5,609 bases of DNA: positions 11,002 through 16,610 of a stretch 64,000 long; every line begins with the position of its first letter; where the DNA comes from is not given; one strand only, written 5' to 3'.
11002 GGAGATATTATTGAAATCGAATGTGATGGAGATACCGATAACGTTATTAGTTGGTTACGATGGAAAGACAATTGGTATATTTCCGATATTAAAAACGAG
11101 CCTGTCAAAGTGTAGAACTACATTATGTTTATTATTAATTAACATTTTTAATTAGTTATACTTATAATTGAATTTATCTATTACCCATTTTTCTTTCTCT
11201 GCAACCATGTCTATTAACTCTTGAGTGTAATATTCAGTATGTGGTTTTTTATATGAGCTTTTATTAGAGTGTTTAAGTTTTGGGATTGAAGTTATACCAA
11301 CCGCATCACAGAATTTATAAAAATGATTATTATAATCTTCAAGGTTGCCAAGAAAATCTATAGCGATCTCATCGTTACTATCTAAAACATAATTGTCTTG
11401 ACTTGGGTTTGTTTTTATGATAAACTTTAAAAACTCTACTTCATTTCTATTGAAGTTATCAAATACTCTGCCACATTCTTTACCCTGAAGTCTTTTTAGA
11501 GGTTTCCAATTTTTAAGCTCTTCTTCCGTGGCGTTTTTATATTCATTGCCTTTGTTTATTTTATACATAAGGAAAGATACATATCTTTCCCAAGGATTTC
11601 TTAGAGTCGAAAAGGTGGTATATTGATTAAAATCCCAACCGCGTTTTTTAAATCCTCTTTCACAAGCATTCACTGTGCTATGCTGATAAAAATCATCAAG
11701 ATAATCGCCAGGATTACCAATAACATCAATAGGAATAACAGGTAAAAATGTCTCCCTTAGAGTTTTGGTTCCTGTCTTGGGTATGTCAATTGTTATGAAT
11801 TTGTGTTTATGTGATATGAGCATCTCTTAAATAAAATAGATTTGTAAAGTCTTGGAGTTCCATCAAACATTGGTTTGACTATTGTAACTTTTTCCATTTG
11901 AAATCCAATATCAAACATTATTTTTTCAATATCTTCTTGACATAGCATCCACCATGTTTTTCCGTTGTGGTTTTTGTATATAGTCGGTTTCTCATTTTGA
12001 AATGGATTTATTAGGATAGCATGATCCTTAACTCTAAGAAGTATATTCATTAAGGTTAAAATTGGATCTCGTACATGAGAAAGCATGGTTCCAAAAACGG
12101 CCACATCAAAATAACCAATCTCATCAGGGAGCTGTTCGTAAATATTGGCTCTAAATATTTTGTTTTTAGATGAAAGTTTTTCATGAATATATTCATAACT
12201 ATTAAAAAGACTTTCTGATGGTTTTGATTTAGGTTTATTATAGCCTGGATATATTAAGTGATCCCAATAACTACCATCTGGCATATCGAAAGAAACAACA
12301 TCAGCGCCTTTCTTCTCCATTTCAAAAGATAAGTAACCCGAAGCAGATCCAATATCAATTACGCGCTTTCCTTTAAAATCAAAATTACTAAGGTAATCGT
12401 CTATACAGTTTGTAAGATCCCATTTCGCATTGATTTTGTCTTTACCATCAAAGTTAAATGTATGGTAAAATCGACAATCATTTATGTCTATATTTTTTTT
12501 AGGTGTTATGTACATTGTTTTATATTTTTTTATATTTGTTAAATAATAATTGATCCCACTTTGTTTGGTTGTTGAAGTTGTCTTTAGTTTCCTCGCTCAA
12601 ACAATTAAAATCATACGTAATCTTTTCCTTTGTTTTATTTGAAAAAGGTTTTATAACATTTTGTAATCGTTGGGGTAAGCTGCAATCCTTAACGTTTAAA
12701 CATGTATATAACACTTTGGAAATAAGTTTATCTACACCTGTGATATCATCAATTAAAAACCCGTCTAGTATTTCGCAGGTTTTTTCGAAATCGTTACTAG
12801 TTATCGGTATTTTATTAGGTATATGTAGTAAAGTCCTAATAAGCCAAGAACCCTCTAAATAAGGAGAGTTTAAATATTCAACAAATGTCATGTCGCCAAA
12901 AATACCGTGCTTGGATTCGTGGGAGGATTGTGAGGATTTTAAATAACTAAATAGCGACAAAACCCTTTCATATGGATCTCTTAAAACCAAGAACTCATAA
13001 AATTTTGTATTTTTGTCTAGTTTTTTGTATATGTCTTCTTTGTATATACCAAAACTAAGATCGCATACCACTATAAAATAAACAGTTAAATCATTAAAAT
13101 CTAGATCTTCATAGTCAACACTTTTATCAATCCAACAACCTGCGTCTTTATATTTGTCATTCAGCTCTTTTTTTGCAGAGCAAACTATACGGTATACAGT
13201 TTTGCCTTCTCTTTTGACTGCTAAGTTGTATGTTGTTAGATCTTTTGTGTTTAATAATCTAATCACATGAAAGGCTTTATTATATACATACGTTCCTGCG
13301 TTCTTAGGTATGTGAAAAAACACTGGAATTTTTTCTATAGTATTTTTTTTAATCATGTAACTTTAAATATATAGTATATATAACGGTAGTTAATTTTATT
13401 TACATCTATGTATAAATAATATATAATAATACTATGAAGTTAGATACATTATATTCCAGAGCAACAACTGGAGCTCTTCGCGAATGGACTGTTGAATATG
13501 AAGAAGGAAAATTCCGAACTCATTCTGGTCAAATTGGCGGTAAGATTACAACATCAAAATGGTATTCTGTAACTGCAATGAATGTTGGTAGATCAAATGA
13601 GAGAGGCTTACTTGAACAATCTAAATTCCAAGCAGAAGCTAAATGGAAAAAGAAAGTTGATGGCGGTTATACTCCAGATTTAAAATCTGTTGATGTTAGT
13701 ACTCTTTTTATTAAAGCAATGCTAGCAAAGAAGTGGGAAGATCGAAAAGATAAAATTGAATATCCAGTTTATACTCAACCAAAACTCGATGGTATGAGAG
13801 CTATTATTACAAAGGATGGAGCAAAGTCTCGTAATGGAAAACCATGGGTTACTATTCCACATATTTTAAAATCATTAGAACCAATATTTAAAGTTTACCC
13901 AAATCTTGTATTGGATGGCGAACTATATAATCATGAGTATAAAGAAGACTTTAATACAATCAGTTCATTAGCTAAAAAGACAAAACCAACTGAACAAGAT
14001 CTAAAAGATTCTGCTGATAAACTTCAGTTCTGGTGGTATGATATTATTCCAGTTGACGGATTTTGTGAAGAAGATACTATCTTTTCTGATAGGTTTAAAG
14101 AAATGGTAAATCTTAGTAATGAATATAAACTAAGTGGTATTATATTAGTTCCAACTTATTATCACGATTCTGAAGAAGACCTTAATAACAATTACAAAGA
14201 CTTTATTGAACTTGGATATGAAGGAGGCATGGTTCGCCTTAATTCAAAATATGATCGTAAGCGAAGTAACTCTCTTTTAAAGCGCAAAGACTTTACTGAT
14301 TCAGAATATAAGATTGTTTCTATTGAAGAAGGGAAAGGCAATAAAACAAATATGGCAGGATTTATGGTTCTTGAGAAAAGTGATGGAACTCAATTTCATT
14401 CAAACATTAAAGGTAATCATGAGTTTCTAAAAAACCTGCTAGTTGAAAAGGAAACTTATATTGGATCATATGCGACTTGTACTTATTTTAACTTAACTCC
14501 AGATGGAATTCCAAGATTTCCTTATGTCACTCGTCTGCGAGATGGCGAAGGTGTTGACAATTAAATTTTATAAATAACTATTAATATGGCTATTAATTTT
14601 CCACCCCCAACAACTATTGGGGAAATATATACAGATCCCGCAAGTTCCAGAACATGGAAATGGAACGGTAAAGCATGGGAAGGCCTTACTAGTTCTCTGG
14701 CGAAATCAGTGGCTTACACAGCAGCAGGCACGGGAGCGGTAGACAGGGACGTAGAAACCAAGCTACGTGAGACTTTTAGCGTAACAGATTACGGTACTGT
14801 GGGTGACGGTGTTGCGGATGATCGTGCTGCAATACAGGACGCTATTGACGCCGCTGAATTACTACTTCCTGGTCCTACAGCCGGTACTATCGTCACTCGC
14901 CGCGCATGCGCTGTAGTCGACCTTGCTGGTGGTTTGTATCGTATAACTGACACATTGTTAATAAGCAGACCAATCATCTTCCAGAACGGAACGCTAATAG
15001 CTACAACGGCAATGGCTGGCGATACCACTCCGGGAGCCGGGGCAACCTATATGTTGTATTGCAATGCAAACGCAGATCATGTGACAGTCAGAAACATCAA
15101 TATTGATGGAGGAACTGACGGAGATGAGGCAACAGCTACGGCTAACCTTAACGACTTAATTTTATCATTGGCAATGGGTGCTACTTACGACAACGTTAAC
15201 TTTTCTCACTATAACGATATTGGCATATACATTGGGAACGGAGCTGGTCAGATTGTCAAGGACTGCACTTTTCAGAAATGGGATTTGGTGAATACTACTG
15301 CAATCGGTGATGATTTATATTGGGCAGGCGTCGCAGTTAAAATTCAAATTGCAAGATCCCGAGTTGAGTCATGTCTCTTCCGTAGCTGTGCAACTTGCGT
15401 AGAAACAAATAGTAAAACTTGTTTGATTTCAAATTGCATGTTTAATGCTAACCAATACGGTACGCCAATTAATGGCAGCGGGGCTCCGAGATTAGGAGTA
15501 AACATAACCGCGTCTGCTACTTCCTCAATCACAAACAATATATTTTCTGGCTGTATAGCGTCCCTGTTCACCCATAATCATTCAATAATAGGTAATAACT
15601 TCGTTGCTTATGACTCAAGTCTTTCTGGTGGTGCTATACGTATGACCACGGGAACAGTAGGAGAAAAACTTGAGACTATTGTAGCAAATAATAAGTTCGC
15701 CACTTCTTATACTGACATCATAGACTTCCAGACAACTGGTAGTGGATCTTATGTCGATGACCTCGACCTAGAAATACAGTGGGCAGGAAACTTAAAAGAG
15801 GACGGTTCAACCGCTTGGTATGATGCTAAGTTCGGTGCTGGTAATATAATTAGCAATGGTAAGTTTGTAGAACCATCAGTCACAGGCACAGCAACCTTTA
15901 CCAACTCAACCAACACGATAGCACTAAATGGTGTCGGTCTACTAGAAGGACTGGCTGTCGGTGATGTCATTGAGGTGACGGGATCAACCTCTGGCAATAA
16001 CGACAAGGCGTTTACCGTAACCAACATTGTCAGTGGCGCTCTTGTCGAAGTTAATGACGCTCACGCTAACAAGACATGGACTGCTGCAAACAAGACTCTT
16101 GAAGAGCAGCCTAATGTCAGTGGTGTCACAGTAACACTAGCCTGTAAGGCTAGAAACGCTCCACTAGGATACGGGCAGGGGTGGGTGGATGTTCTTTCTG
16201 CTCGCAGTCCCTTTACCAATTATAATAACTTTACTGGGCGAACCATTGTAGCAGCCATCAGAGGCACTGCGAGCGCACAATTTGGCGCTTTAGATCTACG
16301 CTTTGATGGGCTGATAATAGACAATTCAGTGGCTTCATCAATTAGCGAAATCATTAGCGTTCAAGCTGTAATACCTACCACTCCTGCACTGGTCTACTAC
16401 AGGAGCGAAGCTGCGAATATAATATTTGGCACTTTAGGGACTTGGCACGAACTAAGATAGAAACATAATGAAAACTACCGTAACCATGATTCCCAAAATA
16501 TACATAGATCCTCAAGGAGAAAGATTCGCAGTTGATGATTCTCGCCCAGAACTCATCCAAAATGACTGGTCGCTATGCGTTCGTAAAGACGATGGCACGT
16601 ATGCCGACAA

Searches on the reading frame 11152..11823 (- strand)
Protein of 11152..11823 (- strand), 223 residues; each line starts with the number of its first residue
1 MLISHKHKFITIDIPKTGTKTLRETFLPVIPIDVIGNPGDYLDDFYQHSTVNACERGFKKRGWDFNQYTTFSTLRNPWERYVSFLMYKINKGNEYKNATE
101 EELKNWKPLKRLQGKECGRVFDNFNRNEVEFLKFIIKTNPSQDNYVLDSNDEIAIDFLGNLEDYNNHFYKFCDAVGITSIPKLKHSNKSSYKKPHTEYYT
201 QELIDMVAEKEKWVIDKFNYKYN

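Call 64: search_protein_families(library=pfam, max_evalue=0.01, proteins=[window:11152-11823:-])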
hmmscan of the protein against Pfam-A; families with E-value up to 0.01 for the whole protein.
window:11152-11823:- (223 aa): 1 family
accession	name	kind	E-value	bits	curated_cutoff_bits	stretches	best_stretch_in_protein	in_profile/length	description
PF03567.20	Sulfotransfer_2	-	9.1e-08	33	22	1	2-201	4-219/252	Sulfotransferase family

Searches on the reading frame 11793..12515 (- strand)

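Call 64: search_protein_families(library=pfam, max_evalue=0.01, proteins=[window:11793-12515:-])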
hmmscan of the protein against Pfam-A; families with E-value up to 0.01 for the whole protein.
window:11793-12515:- (240 aa): 3 families
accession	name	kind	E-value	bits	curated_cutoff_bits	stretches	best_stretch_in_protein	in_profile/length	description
PF13489.12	Methyltransf_23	-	3.6e-10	40.2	27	1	42-195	16-139/164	Methyltransferase domain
PF13847.12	Methyltransf_31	-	3.4e-05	24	27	1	48-78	3-36/145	Methyltransferase domain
PF08003.17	Methyltransf_9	-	8.1e-05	22.2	23.8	0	26-74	98-141/315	Protein of unknown function (DUF1698)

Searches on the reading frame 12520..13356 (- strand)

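Call 64: search_protein_families(library=pfam, max_evalue=0.01, proteins=[window:12520-13356:-])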
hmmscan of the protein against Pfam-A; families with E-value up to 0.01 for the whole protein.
window:12520-13356:- (278 aa): 1 family
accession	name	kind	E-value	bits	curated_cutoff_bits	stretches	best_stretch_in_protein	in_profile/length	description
PF03567.20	Sulfotransfer_2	-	0.005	17.4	22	1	116-138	78-100/252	Sulfotransferase family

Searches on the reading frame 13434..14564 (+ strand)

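Call 10: search_protein_families(library=phrogs, proteins=[window:13434-14564:+])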
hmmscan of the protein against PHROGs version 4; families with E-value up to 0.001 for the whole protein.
window:13434-14564:+ (376 aa): 1 family
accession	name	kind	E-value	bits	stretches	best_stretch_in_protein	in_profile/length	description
phrog_114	-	DNA, RNA and nucleotide metabolism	2.2e-72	245.5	1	26-375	143-504/634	ATP-dependent DNA ligase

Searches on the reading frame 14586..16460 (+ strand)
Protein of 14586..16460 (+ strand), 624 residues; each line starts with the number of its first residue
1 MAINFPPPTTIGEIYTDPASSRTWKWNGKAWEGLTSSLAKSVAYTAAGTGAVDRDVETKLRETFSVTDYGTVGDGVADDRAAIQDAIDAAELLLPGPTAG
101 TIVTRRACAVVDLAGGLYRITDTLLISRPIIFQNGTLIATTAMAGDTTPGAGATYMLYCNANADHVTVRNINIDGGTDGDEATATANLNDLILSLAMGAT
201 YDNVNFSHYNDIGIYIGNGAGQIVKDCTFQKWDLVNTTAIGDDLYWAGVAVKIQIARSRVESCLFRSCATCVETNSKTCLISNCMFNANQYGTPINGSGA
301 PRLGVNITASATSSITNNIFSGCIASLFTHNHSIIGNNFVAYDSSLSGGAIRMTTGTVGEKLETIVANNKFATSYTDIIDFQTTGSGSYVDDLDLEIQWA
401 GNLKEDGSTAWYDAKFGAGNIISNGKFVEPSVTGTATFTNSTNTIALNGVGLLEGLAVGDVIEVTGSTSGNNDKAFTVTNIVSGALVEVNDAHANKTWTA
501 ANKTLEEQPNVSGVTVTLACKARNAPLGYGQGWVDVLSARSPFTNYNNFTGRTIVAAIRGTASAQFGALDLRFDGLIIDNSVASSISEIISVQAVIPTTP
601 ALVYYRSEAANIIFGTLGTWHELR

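Call 10: search_protein_families(library=phrogs, proteins=[window:14586-16460:+])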
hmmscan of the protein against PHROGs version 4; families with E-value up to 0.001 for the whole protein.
window:14586-16460:+ (624 aa): 3 families
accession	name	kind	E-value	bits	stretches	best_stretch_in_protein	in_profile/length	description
phrog_18834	-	unknown function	1.9e-09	38.7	1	498-624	218-338/338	-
phrog_28781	-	tail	5.5e-07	29.1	1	49-181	156-282/644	tail spike protein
phrog_13893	-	tail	5.2e-06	26.1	1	44-90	178-224/648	tail protein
